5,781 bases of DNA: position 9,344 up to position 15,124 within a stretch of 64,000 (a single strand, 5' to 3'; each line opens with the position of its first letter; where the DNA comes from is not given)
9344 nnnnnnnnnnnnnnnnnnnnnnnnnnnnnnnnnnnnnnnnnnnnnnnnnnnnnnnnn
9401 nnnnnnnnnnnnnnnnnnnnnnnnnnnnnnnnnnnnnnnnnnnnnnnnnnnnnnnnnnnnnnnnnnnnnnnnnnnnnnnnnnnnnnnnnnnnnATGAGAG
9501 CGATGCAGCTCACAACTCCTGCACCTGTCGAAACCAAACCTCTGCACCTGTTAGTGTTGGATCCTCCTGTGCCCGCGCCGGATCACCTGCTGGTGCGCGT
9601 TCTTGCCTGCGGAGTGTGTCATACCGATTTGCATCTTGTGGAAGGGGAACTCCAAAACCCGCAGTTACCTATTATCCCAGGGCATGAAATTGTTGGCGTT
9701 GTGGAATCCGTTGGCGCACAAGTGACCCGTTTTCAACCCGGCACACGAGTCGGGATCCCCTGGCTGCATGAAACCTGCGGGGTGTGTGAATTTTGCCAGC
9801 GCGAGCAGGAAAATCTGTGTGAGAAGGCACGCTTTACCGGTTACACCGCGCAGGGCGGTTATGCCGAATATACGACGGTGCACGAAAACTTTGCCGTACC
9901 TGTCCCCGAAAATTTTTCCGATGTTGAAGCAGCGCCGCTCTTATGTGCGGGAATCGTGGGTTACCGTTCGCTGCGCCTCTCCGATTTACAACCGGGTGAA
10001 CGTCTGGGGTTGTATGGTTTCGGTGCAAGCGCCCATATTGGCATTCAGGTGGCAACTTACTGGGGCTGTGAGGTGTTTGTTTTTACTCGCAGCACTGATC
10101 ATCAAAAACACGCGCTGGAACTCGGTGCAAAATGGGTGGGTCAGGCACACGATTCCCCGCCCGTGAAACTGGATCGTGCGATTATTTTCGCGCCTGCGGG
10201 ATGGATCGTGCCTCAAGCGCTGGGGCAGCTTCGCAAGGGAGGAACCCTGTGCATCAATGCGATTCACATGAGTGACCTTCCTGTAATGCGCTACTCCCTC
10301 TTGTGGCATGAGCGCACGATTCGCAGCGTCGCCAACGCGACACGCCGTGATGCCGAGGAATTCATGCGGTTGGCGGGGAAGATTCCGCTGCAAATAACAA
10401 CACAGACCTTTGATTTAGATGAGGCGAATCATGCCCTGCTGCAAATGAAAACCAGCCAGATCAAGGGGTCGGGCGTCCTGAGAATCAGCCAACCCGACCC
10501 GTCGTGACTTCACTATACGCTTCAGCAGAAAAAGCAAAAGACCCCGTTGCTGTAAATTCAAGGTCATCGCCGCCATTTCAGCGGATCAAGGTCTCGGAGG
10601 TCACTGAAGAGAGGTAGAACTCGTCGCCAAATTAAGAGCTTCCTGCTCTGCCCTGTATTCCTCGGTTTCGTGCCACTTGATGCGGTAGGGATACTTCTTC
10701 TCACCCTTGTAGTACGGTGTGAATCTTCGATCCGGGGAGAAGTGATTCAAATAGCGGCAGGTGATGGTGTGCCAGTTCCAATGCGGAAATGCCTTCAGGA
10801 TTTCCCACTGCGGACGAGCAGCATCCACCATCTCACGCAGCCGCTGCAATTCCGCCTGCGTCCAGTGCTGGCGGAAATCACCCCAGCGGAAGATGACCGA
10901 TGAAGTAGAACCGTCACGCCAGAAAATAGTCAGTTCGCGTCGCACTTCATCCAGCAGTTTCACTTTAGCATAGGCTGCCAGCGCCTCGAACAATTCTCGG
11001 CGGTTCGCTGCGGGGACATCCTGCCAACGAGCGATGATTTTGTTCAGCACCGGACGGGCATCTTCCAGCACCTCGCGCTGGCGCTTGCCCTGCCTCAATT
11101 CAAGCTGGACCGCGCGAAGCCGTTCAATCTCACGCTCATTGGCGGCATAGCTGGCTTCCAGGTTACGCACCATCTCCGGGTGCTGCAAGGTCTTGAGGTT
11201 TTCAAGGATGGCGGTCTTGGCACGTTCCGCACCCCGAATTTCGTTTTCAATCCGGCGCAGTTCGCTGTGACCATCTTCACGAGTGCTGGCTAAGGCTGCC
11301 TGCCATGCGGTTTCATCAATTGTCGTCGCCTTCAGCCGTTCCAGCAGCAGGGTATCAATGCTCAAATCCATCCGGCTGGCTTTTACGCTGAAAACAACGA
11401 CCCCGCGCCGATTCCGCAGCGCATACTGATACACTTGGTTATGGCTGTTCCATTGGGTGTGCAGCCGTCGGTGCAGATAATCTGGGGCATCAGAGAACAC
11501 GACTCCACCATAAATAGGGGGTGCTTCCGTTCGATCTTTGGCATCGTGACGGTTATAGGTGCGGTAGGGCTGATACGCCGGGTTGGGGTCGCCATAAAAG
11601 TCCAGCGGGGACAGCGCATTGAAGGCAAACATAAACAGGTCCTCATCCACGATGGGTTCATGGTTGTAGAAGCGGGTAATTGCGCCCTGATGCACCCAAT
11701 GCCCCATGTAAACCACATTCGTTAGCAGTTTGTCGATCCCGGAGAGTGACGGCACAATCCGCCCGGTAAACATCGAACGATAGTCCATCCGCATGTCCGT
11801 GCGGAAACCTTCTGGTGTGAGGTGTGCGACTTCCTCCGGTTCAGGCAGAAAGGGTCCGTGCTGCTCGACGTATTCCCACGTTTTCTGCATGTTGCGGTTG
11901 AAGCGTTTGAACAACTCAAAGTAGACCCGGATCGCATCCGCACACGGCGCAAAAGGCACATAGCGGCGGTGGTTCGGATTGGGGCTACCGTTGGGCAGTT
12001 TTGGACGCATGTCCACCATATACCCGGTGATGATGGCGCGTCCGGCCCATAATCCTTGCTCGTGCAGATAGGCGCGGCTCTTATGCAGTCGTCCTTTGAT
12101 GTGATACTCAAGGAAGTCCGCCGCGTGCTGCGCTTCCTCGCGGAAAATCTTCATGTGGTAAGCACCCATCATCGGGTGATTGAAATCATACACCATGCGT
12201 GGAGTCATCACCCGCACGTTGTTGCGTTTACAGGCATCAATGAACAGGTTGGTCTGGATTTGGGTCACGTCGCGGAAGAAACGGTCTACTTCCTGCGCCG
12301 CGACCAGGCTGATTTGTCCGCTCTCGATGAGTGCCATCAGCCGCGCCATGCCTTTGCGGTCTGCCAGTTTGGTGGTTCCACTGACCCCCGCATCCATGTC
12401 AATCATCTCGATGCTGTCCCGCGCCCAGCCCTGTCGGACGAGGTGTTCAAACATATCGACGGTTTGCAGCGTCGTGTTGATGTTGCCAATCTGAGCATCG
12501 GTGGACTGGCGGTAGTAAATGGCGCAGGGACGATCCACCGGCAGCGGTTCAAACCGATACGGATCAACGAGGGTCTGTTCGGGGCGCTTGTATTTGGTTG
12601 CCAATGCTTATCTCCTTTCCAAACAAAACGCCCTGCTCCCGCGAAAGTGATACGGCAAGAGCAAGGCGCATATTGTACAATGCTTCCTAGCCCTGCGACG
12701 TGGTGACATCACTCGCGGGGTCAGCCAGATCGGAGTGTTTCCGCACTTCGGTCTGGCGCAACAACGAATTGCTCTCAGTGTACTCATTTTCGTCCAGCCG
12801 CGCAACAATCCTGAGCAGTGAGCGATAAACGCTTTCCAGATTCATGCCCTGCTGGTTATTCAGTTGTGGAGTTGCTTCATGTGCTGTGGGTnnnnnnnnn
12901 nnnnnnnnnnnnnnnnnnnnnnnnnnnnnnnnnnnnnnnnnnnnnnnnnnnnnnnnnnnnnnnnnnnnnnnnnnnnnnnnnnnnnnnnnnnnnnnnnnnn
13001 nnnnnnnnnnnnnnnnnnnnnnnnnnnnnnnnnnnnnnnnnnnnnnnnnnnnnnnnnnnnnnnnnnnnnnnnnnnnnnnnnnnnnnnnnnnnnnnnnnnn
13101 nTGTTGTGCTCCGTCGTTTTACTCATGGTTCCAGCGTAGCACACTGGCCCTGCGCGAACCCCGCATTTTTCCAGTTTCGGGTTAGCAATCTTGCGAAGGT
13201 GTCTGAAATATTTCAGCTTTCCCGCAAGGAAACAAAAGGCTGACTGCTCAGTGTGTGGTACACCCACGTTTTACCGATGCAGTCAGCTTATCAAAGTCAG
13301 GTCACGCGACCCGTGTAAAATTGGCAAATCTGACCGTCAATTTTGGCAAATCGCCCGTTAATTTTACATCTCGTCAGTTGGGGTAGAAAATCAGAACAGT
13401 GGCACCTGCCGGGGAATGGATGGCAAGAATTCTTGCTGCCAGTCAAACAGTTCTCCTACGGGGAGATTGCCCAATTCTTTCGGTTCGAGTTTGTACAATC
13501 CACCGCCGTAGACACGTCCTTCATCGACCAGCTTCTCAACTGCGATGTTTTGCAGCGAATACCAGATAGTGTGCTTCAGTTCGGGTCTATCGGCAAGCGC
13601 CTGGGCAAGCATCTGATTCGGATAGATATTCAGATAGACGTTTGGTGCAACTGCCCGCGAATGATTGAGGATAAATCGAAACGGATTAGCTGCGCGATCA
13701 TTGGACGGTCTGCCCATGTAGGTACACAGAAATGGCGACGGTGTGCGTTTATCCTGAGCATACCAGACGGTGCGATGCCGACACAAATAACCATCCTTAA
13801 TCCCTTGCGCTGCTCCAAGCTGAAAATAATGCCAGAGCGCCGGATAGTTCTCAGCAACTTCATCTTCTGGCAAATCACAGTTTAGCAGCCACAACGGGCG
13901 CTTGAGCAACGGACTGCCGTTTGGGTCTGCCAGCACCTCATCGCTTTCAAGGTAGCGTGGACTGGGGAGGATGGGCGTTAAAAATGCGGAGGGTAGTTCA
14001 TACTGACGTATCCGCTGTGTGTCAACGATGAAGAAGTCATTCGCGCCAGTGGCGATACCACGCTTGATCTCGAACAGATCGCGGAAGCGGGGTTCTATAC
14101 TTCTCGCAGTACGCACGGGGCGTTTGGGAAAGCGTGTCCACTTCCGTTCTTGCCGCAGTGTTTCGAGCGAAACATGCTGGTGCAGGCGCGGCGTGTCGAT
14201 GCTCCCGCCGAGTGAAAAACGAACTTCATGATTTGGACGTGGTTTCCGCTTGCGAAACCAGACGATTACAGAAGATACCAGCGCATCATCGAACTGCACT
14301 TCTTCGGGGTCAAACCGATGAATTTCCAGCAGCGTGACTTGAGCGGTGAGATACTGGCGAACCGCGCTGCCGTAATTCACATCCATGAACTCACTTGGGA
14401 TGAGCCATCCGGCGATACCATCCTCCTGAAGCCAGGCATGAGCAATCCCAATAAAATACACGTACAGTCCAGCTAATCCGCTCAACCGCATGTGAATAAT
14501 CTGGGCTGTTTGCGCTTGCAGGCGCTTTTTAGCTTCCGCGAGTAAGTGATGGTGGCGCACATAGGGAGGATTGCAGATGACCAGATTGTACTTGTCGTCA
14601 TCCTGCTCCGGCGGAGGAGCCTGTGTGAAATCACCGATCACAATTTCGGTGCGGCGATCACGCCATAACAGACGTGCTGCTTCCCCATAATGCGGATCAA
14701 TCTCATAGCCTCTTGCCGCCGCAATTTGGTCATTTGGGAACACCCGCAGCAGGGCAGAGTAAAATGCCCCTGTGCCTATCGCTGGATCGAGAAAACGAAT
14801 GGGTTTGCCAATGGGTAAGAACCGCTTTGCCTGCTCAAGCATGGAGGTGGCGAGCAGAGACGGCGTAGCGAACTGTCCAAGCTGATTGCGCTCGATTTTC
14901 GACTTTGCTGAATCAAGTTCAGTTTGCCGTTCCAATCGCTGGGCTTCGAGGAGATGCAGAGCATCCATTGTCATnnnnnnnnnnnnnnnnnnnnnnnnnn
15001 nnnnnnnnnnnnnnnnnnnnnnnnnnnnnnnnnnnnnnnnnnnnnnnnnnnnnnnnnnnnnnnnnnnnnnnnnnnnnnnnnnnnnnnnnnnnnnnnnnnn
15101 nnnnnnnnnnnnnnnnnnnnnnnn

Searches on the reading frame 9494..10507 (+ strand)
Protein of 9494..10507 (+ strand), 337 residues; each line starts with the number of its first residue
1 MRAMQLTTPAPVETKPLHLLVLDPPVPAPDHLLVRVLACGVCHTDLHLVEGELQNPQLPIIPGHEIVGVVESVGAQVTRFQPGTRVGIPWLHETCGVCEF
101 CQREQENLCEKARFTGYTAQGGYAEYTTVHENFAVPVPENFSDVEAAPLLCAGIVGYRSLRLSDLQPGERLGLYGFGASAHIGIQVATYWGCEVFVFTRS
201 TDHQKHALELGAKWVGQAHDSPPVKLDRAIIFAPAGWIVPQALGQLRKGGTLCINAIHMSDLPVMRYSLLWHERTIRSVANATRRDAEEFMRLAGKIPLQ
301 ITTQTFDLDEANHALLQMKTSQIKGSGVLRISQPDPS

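Call 23: search_protein_families(library=pfam, proteins=[window:9494-10507:+], max_evalue=0.001)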
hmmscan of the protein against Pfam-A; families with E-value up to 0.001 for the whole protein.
window:9494-10507:+ (337 aa): 2 families
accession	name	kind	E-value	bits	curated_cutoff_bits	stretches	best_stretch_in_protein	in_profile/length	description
PF08240.17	ADH_N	-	6e-34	116.9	23.5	1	29-139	2-104/104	Alcohol dehydrogenase GroES-like domain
PF00107.32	ADH_zinc_N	-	4.9e-08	33.4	31.8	1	181-293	4-126/129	Zinc-binding dehydrogenase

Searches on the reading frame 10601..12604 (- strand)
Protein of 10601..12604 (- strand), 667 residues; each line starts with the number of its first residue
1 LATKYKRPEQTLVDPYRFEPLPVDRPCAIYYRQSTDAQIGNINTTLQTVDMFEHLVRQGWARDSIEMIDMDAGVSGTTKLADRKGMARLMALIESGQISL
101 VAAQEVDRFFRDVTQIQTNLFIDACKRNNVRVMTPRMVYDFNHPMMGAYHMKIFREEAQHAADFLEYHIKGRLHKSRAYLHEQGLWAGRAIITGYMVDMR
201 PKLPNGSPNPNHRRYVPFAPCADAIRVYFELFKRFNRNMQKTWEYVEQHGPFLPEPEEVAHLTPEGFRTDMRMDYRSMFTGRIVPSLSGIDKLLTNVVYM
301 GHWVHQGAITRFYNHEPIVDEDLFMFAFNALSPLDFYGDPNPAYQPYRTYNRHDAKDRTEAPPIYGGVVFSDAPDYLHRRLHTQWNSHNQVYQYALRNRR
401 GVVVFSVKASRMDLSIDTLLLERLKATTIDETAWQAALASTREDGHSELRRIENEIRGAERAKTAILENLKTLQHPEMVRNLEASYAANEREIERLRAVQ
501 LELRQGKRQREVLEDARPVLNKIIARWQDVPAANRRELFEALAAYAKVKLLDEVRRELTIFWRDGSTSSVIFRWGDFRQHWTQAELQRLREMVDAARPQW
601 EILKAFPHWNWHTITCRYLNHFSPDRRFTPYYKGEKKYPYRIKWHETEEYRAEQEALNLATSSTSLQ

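Call 23: search_protein_families(library=pfam, proteins=[window:10601-12604:-], max_evalue=0.001)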
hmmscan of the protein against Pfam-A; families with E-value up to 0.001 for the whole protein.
window:10601-12604:- (667 aa): 1 family
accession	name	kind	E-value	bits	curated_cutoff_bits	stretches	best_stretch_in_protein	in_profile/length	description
PF00239.26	Resolvase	-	8.2e-13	49.1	23.3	1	28-171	2-134/145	Resolvase, N terminal domain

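Call 67: search_protein_families(library=ncbifam, proteins=[window:10601-12604:-], max_evalue=0.01)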
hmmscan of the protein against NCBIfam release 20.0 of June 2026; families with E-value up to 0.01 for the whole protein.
window:10601-12604:- (667 aa): 1 family
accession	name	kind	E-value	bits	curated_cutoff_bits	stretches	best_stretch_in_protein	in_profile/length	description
NF041201.1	recomb_XisF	equivalog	9.5e-06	24.8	375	1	82-309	45-244/465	fdxN element excision recombinase XisF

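Call 68: search_protein_families(library=phrogs, proteins=[window:10601-12604:-], max_evalue=0.01)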
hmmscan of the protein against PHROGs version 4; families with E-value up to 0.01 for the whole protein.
window:10601-12604:- (667 aa): 2 families
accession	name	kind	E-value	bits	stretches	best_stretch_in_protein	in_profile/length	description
phrog_95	-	integration and excision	3e-29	103.1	2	24-324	87-348/651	integrase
phrog_6620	-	integration and excision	0.001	19.7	1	26-133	57-151/201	transposase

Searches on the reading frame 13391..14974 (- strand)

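Call 23: search_protein_families(library=pfam, proteins=[window:13391-14974:-], max_evalue=0.001)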
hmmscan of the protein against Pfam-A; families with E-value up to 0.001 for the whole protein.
window:13391-14974:- (527 aa): 1 family
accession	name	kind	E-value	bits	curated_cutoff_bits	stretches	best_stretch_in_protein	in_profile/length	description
PF07669.17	Eco57I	-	6.4e-14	52.8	25.3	1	124-226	70-170/171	Eco57I restriction-modification methylase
